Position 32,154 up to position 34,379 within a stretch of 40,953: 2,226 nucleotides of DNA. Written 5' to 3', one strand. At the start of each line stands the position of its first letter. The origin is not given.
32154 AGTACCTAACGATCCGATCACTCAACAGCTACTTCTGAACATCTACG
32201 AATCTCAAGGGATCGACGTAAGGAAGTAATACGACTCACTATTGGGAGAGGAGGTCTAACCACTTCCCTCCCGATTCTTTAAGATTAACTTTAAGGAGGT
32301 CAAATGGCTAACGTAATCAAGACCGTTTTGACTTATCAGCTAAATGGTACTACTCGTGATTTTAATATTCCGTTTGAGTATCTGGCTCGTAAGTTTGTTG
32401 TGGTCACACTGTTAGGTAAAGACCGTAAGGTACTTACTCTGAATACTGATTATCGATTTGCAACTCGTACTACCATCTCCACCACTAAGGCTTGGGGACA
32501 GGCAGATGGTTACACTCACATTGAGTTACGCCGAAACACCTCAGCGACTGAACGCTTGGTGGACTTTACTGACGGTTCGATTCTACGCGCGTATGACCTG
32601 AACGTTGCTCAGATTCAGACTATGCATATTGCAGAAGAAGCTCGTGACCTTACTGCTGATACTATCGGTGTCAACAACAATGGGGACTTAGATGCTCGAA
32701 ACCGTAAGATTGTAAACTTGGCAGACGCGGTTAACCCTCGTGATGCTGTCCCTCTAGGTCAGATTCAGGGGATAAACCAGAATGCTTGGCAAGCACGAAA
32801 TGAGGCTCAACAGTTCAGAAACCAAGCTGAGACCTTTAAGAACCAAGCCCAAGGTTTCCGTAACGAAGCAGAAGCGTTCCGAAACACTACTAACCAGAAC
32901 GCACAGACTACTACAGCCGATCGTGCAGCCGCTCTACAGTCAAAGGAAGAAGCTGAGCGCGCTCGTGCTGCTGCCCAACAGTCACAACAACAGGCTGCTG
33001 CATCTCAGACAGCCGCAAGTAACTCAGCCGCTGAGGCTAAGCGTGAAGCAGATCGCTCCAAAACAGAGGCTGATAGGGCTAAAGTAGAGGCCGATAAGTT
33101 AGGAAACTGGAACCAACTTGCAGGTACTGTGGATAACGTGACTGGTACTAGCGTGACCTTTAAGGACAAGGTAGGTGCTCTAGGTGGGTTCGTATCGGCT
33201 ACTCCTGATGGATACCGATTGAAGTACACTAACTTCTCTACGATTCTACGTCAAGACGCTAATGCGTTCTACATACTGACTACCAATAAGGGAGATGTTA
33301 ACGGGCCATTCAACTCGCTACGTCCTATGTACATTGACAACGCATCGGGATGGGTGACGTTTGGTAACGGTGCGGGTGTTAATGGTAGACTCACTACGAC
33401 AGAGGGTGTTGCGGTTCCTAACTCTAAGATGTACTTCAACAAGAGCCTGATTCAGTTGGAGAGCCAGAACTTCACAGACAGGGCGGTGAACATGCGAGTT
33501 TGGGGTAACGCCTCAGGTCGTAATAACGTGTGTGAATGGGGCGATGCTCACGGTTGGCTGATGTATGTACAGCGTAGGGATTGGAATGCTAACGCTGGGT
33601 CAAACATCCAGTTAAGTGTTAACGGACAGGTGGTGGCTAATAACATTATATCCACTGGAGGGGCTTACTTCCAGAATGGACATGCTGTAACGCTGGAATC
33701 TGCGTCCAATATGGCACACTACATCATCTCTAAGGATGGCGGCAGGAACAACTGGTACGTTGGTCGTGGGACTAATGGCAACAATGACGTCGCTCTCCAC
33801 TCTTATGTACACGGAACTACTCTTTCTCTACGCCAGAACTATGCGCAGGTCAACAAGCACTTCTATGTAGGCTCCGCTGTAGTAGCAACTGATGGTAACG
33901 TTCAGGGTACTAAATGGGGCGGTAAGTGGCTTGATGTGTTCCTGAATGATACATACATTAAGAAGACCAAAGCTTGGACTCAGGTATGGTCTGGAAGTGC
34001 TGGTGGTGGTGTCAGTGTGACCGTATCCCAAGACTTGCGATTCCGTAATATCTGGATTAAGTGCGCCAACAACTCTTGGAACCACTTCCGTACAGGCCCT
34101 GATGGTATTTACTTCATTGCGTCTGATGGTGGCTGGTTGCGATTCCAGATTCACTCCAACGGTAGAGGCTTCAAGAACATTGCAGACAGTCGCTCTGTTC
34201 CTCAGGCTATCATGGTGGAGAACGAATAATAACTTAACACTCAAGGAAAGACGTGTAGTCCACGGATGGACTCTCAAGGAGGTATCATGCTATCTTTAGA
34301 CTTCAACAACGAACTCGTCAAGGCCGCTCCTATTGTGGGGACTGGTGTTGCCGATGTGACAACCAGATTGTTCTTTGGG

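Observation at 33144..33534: Tail fibre with conserved ends but an expanded central block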

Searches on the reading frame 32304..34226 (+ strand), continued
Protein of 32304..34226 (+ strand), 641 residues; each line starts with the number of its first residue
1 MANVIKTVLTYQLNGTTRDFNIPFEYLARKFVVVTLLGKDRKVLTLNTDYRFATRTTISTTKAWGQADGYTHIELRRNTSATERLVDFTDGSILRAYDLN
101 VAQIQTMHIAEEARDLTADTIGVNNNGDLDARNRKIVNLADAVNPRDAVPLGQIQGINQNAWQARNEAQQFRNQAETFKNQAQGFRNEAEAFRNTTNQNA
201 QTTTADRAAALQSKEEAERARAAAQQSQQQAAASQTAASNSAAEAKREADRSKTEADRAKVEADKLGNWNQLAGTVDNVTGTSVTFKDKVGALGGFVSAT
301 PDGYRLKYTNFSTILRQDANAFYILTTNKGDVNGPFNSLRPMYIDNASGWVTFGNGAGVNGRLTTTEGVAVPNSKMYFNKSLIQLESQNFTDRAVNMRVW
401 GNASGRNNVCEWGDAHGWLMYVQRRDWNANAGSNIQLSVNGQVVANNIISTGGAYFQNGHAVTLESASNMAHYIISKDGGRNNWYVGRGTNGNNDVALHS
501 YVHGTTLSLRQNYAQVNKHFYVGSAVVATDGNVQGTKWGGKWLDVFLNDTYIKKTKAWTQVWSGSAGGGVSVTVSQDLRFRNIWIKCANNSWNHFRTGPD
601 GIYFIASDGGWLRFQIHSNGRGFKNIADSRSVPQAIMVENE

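Call 64: find_encoding_contigs(protein=P0024, flank=5000, max_places=2)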
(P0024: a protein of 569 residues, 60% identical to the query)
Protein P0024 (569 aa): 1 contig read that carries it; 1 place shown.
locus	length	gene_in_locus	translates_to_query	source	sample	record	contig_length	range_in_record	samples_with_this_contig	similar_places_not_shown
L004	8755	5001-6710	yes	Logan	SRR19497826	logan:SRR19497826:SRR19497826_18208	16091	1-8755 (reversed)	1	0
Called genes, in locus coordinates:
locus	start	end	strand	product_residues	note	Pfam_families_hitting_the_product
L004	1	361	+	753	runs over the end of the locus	PF26212:Phage_T7_Gp15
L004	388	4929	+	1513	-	PF01464:SLT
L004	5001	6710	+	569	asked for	PF03906:Phage_T7_tail, PF05662:YadA_stalk (weak), PF21446:Gp34_trimer, PF20744:gp37_trimer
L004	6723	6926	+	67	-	PF10746:Phage_holin_2_2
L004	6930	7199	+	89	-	PF11123:DNA_Packaging_2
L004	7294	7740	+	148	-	PF03245:Phage_lysis (weak)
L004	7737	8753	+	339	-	?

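Call 81: list_cluster_members(proteins=[P0001, P0010, P0029])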
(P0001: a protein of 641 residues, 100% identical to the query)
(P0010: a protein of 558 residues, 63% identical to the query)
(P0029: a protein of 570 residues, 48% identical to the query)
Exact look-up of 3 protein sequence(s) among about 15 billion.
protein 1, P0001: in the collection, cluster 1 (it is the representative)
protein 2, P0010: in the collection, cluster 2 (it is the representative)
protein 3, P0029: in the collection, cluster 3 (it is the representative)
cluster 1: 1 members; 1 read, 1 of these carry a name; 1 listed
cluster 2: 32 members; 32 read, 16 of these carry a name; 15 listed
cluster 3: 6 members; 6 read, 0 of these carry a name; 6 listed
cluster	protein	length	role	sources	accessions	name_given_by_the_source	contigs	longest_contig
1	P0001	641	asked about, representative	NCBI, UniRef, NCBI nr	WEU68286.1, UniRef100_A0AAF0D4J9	tail fiber protein [Escherichia phage vB_Ec_Tarrare] | Tail fiber protein n=1 Tax=Escherichia phage vB_Ec_Tarrare TaxID=3032379 ...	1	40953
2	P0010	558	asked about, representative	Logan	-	-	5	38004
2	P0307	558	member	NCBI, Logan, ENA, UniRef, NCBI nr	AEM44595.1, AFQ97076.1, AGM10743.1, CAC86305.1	tail fiber protein [Enterobacteria phage T3] | Gp 17 n=5 Tax=root TaxID=1 RepID=H6BFI5_9CAUD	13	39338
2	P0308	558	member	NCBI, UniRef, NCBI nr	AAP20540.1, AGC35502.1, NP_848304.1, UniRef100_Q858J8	tail fiber protein [Yersinia phage phiA1122] | Tail fiber protein n=1 Tax=Yersinia phage phiA1122 TaxID=227720 RepID=Q858J8_9CAUD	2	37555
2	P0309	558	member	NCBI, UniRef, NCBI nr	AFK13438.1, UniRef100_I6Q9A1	tail fiber [Yersinia phage YpP-R] | Tail fiber n=1 Tax=Yersinia phage YpP-R TaxID=1176765 RepID=I6Q9A1_9CAUD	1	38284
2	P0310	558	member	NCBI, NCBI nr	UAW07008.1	non-contractile tail fiber protein [Enterobacteria phage AH67C600_Q5]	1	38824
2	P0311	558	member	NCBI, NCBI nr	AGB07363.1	tail fiber protein [Yersinia phage R]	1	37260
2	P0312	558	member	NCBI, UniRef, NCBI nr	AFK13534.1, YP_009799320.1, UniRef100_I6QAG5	tail fiber [Yersinia phage YpsP-G] | Tail fiber n=2 Tax=root TaxID=1 RepID=I6QAG5_9CAUD | tail fiber protein [Yersinia phage YpsP-G]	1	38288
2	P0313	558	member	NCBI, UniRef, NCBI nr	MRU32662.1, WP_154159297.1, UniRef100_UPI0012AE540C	phage tail protein [Xylella fastidiosa subsp. multiplex] | phage tail fiber domain-containing protein n=2 Tax=Xylella fastidiosa TaxID=2371 ... | phage tail fiber protein [Xylella fastidiosa]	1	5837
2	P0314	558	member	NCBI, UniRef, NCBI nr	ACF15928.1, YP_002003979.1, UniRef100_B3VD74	tail fiber protein [Escherichia phage 13a] | Gp17 n=1 Tax=Escherichia phage 13a TaxID=532076 RepID=B3VD74_9CAUD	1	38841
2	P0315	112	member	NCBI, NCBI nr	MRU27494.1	phage tail protein, partial [Xylella fastidiosa subsp. multiplex] | phage tail protein [Xylella fastidiosa subsp. multiplex]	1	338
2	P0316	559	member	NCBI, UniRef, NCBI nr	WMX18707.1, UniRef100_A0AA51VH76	tail fiber protein [Yersinia phage vB_YpYeO9] | Tail fiber protein n=2 Tax=root TaxID=1 RepID=A0AA51VH76_9CAUD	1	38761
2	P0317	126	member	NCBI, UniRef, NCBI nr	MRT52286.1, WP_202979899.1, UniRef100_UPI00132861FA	phage tail protein, partial [Xylella fastidiosa subsp. multiplex] | tail fiber protein n=1 Tax=Xylella fastidiosa TaxID=2371 RepID=UPI00132861FA | phage tail protein [Xylella fastidiosa subsp. multiplex]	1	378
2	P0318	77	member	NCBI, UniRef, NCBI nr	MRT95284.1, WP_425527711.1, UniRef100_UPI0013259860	tail fiber protein [Xylella fastidiosa] | tail fiber protein n=1 Tax=Xylella fastidiosa TaxID=2371 RepID=UPI0013259860 | phage tail protein [Xylella fastidiosa subsp. multiplex]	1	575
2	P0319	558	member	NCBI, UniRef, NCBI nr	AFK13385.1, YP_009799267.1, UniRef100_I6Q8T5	tail fiber protein [Yersinia phage YpP-Y] | Tail fiber n=1 Tax=Yersinia phage YpP-Y TaxID=1176766 RepID=I6Q8T5_9CAUD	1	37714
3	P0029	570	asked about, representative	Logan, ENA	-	-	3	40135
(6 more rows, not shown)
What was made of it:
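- The identical protein is in NCBI as WEU68286.1 (call 81).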

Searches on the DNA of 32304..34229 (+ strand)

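Call 3: search_dna_similar(query=window:32304-34229:+, collection=phages, mode=near, max_rows=30)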
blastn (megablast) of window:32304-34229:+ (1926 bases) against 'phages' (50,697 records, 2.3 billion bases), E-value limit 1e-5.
Records with a match: 31; places in all: 31; records where one place covers at least 80% of the query: 0.
Best place of each record, by identity: 80-90% 3; 60-80% 28.
By first word of the organism name: Klebsiella 11; Escherichia 8; Shigella 4; Yersinia 3; Salmonella 2; Enterobacter 2; Pantoea 1.
By host as written in the record: Klebsiella pneumoniae 8; Escherichia coli 4; Shigella sp. 3; Escherichia coli str. K-12 substr. MG1655 2; Yersinia enterocolitica serotype O:3 2; Escherichia coli ATCC 13706 2; - 2; Klebsiella pneumoniae subsp. pneumoniae 2; and 6 more.
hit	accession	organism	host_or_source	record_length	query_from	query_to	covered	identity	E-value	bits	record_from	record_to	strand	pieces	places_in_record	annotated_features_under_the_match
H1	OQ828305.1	Yersinia phage vB_YpYeO9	Yersinia pestis EV76-CN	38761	1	545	28%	78.1%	3e-91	342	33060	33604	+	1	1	tail fiber protein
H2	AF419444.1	Escherichia phage T7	Escherichia coli strain W3110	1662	1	554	29%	76.6%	6e-78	298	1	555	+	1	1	17.0: tail fiber protein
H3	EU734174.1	Escherichia phage 13a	Escherichia coli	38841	1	545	28%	76.0%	3e-71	276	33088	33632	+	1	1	17: gp17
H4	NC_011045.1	Escherichia phage 13a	Escherichia coli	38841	1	545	28%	76.0%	3e-71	276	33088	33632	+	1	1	17: tail fiber protein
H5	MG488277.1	Escherichia phage EG1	Escherichia coli str. K-12 substr. ...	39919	1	419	22%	80.0%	3e-81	309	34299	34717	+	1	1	tail fiber protein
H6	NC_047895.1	Escherichia phage EG1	Escherichia coli str. K-12 substr. ...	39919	1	419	22%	80.0%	3e-81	309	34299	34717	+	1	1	tail fiber protein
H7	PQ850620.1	Escherichia phage MeretOppenheim_Bas102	Escherichia coli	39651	1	395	21%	81.4%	1e-84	320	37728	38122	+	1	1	tail fiber protein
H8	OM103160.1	Klebsiella phage KpnP_VR4605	Klebsiella pneumoniae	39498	1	395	21%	75.8%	3e-46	193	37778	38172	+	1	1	non-contractile tail fiber protein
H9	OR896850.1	Klebsiella phage ViciousJeremy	Klebsiella pneumoniae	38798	1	395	21%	75.8%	3e-46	193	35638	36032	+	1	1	tail fiber protein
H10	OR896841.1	Klebsiella phage GlastosBack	Klebsiella pneumoniae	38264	1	395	21%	75.7%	3e-46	193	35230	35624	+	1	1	tail fiber protein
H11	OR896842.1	Klebsiella phage Bobalons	Klebsiella pneumoniae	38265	1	395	21%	75.7%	3e-46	193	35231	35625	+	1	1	tail fiber protein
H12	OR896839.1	Salmonella phage S147_CPL00262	Escherichia coli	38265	1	395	21%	75.7%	3e-46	193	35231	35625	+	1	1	tail fiber protein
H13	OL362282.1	Klebsiella phage 6998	Klebsiella pneumoniae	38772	1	395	21%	75.6%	1e-44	187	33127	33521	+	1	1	non-contractile tail fiber protein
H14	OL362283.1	Klebsiella phage 69101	Klebsiella pneumoniae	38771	1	395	21%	75.6%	1e-44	187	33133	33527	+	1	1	non-contractile tail fiber protein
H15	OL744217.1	Pantoea phage vB_PdeP_F5M1C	Pantoea deleyi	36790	1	395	21%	74.8%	1e-39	171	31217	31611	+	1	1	non-contractile tail fiber protein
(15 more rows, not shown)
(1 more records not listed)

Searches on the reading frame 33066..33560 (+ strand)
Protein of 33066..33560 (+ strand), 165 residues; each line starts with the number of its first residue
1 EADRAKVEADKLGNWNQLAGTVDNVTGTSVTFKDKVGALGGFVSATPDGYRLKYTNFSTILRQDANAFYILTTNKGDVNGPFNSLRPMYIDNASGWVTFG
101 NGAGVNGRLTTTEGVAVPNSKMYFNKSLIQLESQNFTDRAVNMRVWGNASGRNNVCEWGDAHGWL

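Call 16: search_solved_structures(query=window:33066-33560:+, max_evalue=1, show_alignments=5)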
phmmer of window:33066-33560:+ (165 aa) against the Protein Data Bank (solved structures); distinct sequences matched with E-value up to 1: 6.
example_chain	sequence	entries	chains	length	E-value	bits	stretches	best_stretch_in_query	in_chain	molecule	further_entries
4uxe_A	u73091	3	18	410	3.5e-11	46.7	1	20-122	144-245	LARGE TAIL FIBER PROTEIN P34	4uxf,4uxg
5yvq_A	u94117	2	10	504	4.7e-11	46.3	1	40-119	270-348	Tail fiber protein S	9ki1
5nxf_A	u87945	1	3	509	7e-11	45.7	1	21-122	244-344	Long-tail fiber proximal subunit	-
5nxh_A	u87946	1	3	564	8.2e-11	45.5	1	21-122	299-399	Long-tail fiber proximal subunit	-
9x3r_M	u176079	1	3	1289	2.8e-10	43.8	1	21-122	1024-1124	Long-tail fiber proximal subunit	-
7boz_a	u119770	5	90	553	6e-07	32.9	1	1-49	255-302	N-teminal of mature bacteriophage T7 tail fiber protein gp17 | Tail fiber protein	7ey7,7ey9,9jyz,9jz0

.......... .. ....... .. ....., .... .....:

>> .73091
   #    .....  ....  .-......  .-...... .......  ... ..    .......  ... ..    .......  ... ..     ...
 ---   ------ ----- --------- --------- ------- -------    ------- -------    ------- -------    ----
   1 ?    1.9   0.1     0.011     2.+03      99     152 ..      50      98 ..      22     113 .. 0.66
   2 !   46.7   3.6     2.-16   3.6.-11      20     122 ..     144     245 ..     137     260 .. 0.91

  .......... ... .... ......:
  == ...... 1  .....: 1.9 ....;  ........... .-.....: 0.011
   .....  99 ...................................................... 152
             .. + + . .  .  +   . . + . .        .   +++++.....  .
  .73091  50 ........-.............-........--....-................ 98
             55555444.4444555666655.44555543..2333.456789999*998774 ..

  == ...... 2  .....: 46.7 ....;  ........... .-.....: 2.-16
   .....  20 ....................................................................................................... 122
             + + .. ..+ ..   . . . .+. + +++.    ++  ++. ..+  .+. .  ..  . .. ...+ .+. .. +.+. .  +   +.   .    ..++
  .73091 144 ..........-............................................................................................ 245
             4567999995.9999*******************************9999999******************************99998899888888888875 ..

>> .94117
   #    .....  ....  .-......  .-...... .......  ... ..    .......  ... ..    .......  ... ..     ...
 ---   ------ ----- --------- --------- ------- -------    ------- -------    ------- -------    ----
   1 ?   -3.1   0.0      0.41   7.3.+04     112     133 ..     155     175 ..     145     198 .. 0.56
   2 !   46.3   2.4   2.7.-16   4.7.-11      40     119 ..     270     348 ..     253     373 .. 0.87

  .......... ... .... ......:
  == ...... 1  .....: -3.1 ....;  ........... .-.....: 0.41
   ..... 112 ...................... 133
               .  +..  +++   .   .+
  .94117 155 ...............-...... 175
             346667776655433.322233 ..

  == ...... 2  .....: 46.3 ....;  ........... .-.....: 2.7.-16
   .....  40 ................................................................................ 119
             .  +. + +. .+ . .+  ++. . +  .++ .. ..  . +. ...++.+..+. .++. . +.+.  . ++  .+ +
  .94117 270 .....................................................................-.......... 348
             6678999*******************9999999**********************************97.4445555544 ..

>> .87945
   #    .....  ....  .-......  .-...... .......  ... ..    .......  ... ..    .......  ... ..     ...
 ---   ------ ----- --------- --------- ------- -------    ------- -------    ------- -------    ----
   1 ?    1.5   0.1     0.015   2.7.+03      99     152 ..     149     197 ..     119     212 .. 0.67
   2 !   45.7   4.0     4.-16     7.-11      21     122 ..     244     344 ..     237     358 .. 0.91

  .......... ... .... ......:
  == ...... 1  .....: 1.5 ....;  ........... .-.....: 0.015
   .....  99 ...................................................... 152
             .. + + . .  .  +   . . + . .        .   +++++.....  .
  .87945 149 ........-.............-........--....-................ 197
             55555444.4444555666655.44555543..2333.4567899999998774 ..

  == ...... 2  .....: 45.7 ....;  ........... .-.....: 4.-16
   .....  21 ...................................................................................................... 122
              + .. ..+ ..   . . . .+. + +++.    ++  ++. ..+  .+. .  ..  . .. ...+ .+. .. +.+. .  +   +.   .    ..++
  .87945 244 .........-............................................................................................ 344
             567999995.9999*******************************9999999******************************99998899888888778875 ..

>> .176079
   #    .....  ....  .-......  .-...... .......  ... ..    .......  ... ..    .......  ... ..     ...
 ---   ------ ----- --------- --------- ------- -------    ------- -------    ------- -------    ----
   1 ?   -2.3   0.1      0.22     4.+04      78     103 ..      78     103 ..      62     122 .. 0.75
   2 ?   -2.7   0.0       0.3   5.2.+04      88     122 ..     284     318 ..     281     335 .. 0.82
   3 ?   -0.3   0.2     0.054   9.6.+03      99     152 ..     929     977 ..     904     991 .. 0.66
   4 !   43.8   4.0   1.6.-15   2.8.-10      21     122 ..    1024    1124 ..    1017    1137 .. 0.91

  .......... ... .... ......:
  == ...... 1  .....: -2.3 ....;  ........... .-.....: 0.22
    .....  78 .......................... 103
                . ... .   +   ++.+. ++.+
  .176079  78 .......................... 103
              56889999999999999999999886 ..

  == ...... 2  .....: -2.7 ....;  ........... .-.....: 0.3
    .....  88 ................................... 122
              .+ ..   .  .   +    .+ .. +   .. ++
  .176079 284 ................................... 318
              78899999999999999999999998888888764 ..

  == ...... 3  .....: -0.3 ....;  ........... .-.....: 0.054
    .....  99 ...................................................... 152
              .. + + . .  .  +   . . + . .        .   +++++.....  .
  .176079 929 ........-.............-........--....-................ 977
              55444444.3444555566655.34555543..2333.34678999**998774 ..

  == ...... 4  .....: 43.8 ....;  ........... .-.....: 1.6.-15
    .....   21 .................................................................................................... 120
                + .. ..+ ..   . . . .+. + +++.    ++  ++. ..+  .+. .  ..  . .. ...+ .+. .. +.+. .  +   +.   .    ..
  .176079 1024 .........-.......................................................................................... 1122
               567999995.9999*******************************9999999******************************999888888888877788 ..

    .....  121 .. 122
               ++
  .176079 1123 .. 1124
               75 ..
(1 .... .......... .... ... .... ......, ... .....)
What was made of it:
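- On Gp34_trimer module (PF21446; T4 gp34 triple beta-helix + P4 beta-prism): E 3.5e-11 against 4uxe and 2.8e-10 against full-length 9x3r (call 16).
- Sequence homology to solved shaft segments: gp34 1024-1124 at E 3.5e-11 and Mu S 270-348 at E 4.7e-11 (call 16).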
